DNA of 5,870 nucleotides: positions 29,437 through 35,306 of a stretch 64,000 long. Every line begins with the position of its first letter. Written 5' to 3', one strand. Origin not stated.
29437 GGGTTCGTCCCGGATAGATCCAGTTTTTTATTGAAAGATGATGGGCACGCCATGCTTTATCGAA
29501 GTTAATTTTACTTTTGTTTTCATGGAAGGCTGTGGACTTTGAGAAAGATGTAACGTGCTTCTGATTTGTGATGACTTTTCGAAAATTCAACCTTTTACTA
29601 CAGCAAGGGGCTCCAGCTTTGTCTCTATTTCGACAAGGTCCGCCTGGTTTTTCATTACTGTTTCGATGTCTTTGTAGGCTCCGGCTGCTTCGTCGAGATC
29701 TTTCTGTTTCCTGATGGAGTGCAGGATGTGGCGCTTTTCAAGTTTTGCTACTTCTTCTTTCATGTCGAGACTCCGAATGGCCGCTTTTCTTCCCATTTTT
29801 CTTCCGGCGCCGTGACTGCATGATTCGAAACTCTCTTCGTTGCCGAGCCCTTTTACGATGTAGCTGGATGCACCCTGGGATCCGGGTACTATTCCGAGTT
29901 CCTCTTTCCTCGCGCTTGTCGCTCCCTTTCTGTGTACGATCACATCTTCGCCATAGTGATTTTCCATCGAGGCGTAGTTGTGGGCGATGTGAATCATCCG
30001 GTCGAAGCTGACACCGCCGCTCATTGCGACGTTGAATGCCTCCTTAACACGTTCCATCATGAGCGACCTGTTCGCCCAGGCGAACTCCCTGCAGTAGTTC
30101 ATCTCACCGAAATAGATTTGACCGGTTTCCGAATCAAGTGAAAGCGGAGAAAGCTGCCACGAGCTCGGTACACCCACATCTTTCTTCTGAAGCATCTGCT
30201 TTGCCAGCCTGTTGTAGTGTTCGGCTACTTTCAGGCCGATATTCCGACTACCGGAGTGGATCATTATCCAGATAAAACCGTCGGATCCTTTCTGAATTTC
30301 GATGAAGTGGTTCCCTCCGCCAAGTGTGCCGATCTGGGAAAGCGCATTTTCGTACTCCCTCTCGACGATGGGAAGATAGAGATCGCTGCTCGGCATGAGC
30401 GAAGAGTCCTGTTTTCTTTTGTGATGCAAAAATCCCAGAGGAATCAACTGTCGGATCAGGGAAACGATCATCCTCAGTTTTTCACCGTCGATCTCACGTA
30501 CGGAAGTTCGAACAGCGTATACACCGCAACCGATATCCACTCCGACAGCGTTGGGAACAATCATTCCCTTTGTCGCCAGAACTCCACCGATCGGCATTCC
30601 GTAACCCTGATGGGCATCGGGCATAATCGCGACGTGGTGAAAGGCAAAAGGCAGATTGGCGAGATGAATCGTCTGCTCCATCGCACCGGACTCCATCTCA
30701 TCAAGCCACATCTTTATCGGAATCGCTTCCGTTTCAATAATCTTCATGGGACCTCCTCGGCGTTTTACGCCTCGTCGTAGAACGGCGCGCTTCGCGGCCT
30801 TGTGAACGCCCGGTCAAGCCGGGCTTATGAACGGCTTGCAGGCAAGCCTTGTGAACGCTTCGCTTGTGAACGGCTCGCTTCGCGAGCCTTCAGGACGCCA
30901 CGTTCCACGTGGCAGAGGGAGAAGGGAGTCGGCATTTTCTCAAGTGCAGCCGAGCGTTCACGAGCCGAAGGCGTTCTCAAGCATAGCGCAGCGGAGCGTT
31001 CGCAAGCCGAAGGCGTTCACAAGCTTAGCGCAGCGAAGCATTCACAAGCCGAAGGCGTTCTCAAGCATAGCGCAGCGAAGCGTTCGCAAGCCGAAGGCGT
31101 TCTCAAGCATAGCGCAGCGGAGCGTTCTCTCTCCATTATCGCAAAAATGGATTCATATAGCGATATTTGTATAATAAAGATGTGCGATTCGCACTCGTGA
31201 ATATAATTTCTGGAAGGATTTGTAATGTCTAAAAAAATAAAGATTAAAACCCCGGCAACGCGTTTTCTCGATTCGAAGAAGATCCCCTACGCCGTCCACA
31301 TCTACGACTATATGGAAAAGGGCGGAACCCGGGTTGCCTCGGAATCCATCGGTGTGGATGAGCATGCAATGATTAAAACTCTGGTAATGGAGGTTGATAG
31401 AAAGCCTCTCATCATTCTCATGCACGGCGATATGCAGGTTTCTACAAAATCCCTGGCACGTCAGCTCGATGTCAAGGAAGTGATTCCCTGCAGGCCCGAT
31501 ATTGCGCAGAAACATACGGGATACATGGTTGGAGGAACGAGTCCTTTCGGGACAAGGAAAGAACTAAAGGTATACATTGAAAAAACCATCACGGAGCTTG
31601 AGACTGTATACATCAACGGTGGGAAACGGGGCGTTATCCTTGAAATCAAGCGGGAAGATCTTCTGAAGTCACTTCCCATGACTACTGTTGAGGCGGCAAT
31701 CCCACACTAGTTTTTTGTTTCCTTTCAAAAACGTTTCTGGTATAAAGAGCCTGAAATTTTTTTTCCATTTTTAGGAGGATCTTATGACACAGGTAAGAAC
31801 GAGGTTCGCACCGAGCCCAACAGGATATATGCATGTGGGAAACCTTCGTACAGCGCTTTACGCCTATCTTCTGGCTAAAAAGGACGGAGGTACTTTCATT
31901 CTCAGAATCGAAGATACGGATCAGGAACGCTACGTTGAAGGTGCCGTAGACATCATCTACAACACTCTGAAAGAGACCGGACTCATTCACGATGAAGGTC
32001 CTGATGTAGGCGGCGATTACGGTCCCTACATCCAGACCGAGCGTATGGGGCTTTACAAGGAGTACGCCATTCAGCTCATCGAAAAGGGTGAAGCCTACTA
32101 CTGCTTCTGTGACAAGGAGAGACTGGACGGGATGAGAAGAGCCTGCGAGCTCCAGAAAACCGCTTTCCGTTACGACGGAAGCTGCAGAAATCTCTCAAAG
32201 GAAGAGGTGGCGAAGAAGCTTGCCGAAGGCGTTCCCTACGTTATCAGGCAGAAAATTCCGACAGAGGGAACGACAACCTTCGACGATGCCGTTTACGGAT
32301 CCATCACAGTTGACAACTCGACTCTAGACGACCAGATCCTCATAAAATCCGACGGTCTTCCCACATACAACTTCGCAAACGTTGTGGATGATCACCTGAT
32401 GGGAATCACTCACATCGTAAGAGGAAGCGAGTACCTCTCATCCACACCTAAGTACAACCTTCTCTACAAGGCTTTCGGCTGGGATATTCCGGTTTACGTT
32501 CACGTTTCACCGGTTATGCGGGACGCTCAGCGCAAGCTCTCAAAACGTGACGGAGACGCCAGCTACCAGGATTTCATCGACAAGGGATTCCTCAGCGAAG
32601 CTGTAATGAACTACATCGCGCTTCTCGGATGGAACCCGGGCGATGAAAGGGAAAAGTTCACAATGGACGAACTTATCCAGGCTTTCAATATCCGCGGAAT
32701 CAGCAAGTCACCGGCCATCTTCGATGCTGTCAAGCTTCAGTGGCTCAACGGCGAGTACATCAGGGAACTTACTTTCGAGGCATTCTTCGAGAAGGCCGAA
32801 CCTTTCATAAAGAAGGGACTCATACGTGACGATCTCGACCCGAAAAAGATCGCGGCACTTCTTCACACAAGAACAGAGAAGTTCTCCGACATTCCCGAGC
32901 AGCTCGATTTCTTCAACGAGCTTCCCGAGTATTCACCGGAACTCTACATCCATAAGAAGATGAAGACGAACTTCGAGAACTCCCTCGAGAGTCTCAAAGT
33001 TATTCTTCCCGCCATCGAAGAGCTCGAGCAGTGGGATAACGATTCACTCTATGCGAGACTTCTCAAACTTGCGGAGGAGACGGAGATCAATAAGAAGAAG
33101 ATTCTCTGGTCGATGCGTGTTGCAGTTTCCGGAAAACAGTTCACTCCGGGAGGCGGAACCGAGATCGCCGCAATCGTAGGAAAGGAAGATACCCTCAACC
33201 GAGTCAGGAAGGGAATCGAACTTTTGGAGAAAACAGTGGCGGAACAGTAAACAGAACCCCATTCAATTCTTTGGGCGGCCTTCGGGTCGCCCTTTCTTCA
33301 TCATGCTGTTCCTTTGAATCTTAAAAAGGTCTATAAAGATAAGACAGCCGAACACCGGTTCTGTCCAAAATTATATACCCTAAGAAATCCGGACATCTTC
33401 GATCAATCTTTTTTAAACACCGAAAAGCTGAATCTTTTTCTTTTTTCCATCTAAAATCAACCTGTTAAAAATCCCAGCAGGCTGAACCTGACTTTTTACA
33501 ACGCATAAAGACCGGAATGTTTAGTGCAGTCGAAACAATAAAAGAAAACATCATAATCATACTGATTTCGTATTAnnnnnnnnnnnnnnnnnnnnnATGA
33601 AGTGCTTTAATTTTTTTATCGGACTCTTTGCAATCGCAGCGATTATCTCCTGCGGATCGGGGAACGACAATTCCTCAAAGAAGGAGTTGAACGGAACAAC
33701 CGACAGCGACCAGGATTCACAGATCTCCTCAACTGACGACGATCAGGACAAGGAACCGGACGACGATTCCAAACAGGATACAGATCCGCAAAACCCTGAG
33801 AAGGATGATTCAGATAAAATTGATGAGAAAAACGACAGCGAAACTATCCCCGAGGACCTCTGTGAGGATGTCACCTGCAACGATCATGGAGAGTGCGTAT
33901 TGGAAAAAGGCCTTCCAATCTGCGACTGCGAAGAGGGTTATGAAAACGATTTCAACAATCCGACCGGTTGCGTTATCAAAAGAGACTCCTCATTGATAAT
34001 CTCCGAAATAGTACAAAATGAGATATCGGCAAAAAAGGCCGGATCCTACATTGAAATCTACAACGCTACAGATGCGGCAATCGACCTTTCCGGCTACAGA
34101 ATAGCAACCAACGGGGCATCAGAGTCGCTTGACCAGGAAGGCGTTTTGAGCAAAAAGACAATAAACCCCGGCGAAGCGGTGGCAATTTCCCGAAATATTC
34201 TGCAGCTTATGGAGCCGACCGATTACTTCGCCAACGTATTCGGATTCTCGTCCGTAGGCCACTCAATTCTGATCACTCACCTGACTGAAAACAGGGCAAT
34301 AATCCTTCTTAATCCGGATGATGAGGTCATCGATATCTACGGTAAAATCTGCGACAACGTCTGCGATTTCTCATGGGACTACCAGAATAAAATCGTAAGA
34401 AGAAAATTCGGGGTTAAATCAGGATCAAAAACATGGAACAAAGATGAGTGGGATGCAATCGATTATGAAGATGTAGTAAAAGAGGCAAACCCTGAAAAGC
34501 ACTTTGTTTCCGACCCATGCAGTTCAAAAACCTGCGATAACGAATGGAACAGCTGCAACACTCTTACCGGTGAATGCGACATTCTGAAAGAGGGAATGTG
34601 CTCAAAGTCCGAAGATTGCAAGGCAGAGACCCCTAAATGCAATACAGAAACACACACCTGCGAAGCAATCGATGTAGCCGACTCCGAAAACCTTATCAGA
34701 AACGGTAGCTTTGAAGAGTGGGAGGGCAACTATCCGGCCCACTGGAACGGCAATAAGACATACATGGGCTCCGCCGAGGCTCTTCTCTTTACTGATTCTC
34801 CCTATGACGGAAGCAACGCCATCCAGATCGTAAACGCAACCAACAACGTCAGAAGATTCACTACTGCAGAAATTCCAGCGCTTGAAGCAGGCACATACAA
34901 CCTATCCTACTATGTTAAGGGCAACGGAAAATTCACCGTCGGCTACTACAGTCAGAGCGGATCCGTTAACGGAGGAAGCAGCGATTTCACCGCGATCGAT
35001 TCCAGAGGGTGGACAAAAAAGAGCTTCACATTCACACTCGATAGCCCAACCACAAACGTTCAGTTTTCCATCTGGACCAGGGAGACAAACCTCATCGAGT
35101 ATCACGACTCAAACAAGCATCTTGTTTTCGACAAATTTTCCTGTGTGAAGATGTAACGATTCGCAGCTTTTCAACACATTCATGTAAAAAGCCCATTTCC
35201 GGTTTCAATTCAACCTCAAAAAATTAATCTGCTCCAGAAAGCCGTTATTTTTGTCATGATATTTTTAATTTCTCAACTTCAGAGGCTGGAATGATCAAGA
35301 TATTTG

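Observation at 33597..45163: Expanding family of surface lipoproteins built from EGF-like, lamin-tail, OB-like and jelly-roll-like modules but with no catalytic domain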

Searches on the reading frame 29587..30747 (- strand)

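Call 86: search_protein_families(library=pfam, proteins=[P0023], max_evalue=0.001)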
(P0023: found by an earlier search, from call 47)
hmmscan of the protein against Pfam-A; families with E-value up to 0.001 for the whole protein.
P0023 (1051 aa): 5 families
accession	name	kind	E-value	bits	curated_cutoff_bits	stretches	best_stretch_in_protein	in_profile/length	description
PF00932.25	LTD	-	3.8e-25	88.8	34.3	2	877-999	2-107/109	Lamin Tail Domain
PF18942.5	DUF5689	-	1.4e-09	38.6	28.6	1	435-622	4-217/217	Family of unknown function (DUF5689)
PF23106.1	EGF_Teneurin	-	2.4e-09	37.5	24.3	0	675-699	2-22/30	Teneurin-like EGF domain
PF06247.17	Plasmod_Pvs28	-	6.1e-09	36.3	26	1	102-135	1-38/41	Pvs28 EGF domain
PF07974.19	EGF_2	-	9.3e-07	29.5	22.1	0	144-171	1-28/32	EGF-like domain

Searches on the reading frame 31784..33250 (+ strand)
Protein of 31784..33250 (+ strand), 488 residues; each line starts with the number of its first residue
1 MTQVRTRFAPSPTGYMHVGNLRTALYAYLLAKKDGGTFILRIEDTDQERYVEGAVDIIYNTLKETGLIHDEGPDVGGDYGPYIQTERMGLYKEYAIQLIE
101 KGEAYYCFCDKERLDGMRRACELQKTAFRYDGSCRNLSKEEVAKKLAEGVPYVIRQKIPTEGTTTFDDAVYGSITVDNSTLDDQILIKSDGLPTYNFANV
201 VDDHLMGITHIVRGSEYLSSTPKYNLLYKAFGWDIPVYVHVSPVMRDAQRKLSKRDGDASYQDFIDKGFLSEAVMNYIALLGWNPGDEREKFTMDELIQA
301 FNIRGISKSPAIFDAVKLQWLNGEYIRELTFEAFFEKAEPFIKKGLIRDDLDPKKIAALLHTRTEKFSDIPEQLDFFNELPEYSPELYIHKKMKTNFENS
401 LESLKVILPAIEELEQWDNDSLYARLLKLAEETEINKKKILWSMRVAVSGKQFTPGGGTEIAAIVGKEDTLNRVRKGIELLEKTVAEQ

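Call 47: list_cluster_members(proteins=[P0022, P0002, window:31784-33250:+, window:29587-30747:-, window:20823-22148:+, window:58949-60403:+, window:62195-63943:-, window:15483-17207:+, window:45694-47475:-, P0003])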
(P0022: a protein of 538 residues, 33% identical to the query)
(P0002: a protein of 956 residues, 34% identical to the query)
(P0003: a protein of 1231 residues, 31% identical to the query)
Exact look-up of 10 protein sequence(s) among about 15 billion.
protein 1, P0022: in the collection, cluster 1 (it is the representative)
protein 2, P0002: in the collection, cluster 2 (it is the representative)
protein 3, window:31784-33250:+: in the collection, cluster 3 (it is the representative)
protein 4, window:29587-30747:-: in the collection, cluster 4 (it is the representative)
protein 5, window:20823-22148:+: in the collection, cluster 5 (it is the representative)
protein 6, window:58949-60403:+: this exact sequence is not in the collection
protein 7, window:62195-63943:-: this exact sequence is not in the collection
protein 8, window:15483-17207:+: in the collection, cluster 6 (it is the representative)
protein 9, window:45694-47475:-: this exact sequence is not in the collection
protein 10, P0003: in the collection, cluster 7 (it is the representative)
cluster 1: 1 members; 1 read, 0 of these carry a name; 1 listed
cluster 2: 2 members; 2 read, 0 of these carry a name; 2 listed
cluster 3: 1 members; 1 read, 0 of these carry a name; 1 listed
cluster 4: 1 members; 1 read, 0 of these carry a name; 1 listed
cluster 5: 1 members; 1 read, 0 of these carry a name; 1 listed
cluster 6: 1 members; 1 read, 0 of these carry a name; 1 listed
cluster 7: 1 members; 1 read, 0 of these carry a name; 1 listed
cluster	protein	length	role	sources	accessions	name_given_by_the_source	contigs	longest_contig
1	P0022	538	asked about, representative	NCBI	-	-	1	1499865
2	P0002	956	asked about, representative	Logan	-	-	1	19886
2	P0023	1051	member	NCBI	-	-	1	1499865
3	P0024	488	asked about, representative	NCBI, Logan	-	-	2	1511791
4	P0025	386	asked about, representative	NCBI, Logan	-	-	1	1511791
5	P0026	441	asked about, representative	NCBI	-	-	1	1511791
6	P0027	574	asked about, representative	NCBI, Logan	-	-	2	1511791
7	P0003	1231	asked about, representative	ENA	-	-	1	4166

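Call 48: find_encoding_contigs(protein=window:31784-33250:+, flank=3000, max_places=4)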
Protein window:31784-33250:+ (488 aa): 2 contigs read that carry it; 1 place shown.
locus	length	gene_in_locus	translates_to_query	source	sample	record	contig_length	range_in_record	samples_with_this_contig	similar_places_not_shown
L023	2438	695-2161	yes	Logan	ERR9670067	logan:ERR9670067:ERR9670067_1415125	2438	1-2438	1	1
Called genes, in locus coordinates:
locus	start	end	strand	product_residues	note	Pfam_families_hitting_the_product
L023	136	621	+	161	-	PF04073:tRNA_edit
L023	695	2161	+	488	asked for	PF00749:tRNA-synt_1c, PF19269:Anticodon_2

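Call 50: find_homologous_proteins(query=window:31784-33250:+, max_evalue=1e-50)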
Query window:31784-33250:+ (488 aa): 8000 proteins with E <= 1e-50 among 8000 candidates; the best 120 are listed.
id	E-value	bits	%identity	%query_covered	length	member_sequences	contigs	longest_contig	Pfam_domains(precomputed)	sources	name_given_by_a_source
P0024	0.0e+0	1113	100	100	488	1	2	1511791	PF19269.5,PF00749.28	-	-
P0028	2.4e-238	809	71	99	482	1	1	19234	PF19269.5,PF00749.28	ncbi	-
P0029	1.6e-237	807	71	99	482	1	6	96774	PF19269.5,PF00749.28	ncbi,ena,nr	ncbi:MAG: glutamate--tRNA ligase [Clostridia bacterium]|nr:glutamate--tRNA ligase [Clostridia bacter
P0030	6.5e-237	805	71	99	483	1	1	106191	PF19269.5,PF00749.28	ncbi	-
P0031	8.9e-237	804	72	99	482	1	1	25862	PF19269.5,PF00749.28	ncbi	-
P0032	5.1e-236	802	70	99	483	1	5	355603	PF19269.5,PF00749.28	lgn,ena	-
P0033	5.8e-236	801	71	99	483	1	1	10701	PF19269.5,PF00749.28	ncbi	-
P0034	1.6e-235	800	70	99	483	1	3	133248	PF19269.5,PF00749.28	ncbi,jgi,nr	ncbi:MAG: glutamate--tRNA ligase [Ruminococcaceae bacterium]|nr:glutamate--tRNA ligase [Oscillospira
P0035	2.5e-235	799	70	99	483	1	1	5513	PF19269.5,PF00749.28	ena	-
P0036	3.7e-235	799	70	99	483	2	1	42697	PF19269.5,PF00749.28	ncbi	-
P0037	4.0e-235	799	71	99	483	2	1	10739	PF19269.5,PF00749.28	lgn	-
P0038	4.1e-235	799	71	99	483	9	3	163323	PF19269.5,PF00749.28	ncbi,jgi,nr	ncbi:MAG: glutamate--tRNA ligase [Ruminococcaceae bacterium]|nr:glutamate--tRNA ligase [Oscillospira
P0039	5.2e-235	798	70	99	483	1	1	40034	PF19269.5,PF00749.28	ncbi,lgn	-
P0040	9.3e-235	797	70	99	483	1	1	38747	PF19269.5,PF00749.28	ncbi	-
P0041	1.4e-234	797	70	99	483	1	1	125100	PF19269.5,PF00749.28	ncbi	-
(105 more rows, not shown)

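Call 86: search_protein_families(library=pfam, proteins=[P0023], max_evalue=0.001)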
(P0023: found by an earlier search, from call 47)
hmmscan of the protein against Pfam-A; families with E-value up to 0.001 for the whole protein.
P0023 (1051 aa): 5 families
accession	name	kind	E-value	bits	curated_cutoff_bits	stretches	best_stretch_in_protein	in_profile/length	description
PF00932.25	LTD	-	3.8e-25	88.8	34.3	2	877-999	2-107/109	Lamin Tail Domain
PF18942.5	DUF5689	-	1.4e-09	38.6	28.6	1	435-622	4-217/217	Family of unknown function (DUF5689)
PF23106.1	EGF_Teneurin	-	2.4e-09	37.5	24.3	0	675-699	2-22/30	Teneurin-like EGF domain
PF06247.17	Plasmod_Pvs28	-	6.1e-09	36.3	26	1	102-135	1-38/41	Pvs28 EGF domain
PF07974.19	EGF_2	-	9.3e-07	29.5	22.1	0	144-171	1-28/32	EGF-like domain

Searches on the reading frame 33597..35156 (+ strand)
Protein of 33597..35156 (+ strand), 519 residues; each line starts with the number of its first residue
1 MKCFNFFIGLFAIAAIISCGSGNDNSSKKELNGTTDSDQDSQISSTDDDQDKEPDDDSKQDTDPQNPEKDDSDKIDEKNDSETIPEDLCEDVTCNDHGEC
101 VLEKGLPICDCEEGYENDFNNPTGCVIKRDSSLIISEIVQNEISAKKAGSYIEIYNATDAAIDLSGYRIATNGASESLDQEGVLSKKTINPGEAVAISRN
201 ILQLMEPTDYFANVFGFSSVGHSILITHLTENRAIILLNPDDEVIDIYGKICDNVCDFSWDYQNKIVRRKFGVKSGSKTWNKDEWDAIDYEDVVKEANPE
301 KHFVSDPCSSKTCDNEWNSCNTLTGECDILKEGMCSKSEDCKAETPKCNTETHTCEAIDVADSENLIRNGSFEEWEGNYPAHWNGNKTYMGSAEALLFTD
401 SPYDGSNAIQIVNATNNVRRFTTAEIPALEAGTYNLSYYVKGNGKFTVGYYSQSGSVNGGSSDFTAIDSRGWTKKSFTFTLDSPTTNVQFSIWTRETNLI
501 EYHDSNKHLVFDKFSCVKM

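Call 3: search_protein_families(library=pfam, proteins=[window:33597-35156:+], max_evalue=0.1)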
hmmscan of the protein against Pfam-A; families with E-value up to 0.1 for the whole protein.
window:33597-35156:+ (519 aa): 7 families
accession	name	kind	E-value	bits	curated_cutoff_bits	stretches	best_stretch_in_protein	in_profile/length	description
PF00932.25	LTD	-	4.3e-12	46.8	34.3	1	131-249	6-106/109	Lamin Tail Domain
PF02018.23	CBM_4_9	-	5.1e-10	40.3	25.9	1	365-495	2-132/136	Carbohydrate binding domain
PF00008.33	EGF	-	0.0026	18.5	21.5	1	89-117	1-30/32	EGF-like domain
PF14851.11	FAM176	-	0.0061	16.8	31.5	1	3-74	31-101/152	FAM176 family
PF07974.19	EGF_2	-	0.022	15.5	22.1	1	89-117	1-29/32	EGF-like domain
PF05887.16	Trypan_PARP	-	0.042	14.3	100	1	6-86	18-102/134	Procyclic acidic repetitive protein (PARP)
PF23106.1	EGF_Teneurin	-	0.044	14.3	24.3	1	91-115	2-22/30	Teneurin-like EGF domain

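Call 4: search_protein_families(library=ncbifam, proteins=[window:33597-35156:+], max_evalue=0.1)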
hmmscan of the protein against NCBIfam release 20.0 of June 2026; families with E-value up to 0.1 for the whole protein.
window:33597-35156:+ (519 aa): 3 families
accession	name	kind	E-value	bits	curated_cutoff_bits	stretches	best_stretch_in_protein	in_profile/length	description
NF033680.1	exonuc_ExeM-GG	exception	6.1e-09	34.5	1300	1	130-321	23-194/884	extracellular exonuclease ExeM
NF048003.1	GTA_spike_fiber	domain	0.00026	21.6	36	1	374-497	17-149/182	phage head spike fiber domain-containing protein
TIGR04362.1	choice_anch_C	subfamily_domain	0.0035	17.6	120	1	365-493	1-142/157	choice-of-anchor C family protein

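Call 14: find_encoding_contigs(protein=window:33597-35156:+, flank=3000, max_places=4)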
Protein window:33597-35156:+ (519 aa): no gene with exactly this product is on record in the collection.

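Call 63: predict_structure(alignment_id=A6)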
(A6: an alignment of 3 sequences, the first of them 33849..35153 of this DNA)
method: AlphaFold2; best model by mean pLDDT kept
length: 435 residues; sequences in the alignment: 3
mean_pLDDT: 51.3   pTM: 0.34
mean pLDDT of the five models: 51.3, 49.8, 49.6, 48.1, 44.2
residues with pLDDT >= 90: 0; 70-90: 68; 50-70: 167; < 50: 200
segments of 3 or more residues with pLDDT < 50: 44-47, 55-65, 116-141, 143-149, 165-223, 274-343, 370-373, 411-425
pLDDT, mean of each block of 10 residues (from residue 1): 77 83 80 67 55 45 49 69 70 69 67 50 36 40 47 69 49 31 36 42 30 30 54 55 58 63 67 42 27 33 25 23 28 36 60 61 56 51 60 71 55 36 48 61
secondary structure, 60 per line:
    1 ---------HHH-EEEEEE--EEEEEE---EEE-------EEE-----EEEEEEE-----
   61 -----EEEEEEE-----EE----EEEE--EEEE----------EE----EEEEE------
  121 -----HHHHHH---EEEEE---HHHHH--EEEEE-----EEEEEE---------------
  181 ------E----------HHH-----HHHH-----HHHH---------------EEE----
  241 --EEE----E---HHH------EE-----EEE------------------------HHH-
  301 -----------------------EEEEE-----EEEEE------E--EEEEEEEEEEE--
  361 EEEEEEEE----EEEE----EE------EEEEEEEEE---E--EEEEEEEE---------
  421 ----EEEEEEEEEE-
elements in order: E14-19 E22-27 E31-33 E41-43 E49-55 E66-72 E84-87 E90-93 E110-114 H126-131 E135-139 H143-147 E150-154 E160-165 H206-209 H215-218 E234-236 E243-245 E270-272 E324-328 E334-338 E348-358 E361-368 E373-376 E389-397 E404-411 E425-434

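Call 94: fold_search(model_id=the predicted structure, library=pdb)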
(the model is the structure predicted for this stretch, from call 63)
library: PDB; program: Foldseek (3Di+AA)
matches with E <= 10: 973; with E <= 0.001: 2
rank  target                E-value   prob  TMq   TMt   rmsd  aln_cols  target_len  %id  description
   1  9jsl_D                1.8e-04  0.77  0.17  0.17  25.8       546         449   10  Clostridium perfringens iota toxin pore Ib in prepore V state (released 2025-05-14)
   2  9mdi_A                2.6e-04  0.72  0.17  0.14  29.7       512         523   10  Clostridioides difficile Transferase B Component Dimer (released 2025-07-16)
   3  6o2n_Z                1.1e-03  0.63  0.19  0.13  29.9       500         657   12  CDTb Double Heptamer Short Form Modeled from Cryo-EM Map Reconstructed using C7 Symmetry (released 2019-10-30)
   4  6o2n_C                1.1e-03  0.57  0.19  0.13  29.5       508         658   12  CDTb Double Heptamer Short Form Modeled from Cryo-EM Map Reconstructed using C7 Symmetry (released 2019-10-30)
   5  6o2n_A                1.7e-03  0.63  0.18  0.13  24.9       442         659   13  CDTb Double Heptamer Short Form Modeled from Cryo-EM Map Reconstructed using C7 Symmetry (released 2019-10-30)
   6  9mdi_B                1.7e-03  0.51  0.18  0.15  27.7       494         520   12  Clostridioides difficile Transferase B Component Dimer (released 2025-07-16)
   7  6okt_H                3.2e-03  0.44  0.19  0.17  27.4       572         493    8  CDTb Double Heptamer Long Form Mask 1 Modeled from Cryo-EM Map Reconstructed using C7 Symmetry (released 2019-10-30)
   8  2y6j                  3.8e-03  1.00  0.16  0.40   4.4        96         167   17  X-2 engineered mutated CBM4-2 Carbohydrate Binding Module from a Thermostable Rhodothermus marinus Xylanase (released 2012-03-07)
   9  6o2m_A                5.4e-03  0.28  0.17  0.12  31.8       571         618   10  CDTb Double Heptamer Long Form Modeled from Cryo-EM Map Reconstructed using C7 Symmetry (released 2019-10-30)
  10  4bj0_A                8.0e-03  1.00  0.16  0.40   5.2        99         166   16  Xyloglucan binding module (CBM4-2 X2-L110F) in complex with branched xyloses (released 2014-04-23)
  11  3jt0_A                8.9e-03  1.00  0.17  0.58   6.7       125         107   15  Crystal Structure of the C-terminal fragment (426-558) Lamin-B1 from Homo sapiens, Northeast Structural Genomics Conso (released 2009-09-22)
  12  2y64_A                1.1e-02  1.00  0.17  0.40   4.6       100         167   16  Xylopentaose binding mutated (X-2 L110F) CBM4-2 Carbohydrate Binding Module from a Thermostable Rhodothermus marinus X (released 2012-03-07)
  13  1uy0_A                1.1e-02  1.00  0.15  0.43   4.6       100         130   20  Carbohydrate binding module (CBM6cm-2) from Cellvibrio mixtus lichenase 5A in complex with glc-1,3-glc-1,4-glc-1,3-glc (released 2004-03-11)
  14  8xmz_A                1.4e-02  1.00  0.16  0.44   5.1        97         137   16  Crystal structure of a novel porphyran-binding carbohydrate binding module (released 2024-01-17)
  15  1k42_MODEL_1_A        1.5e-02  1.00  0.16  0.39   5.0       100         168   14  The Solution Structure of the CBM4-2 Carbohydrate Binding Module from a Thermostable Rhodothermus marinus Xyla (released 2002-05-29)
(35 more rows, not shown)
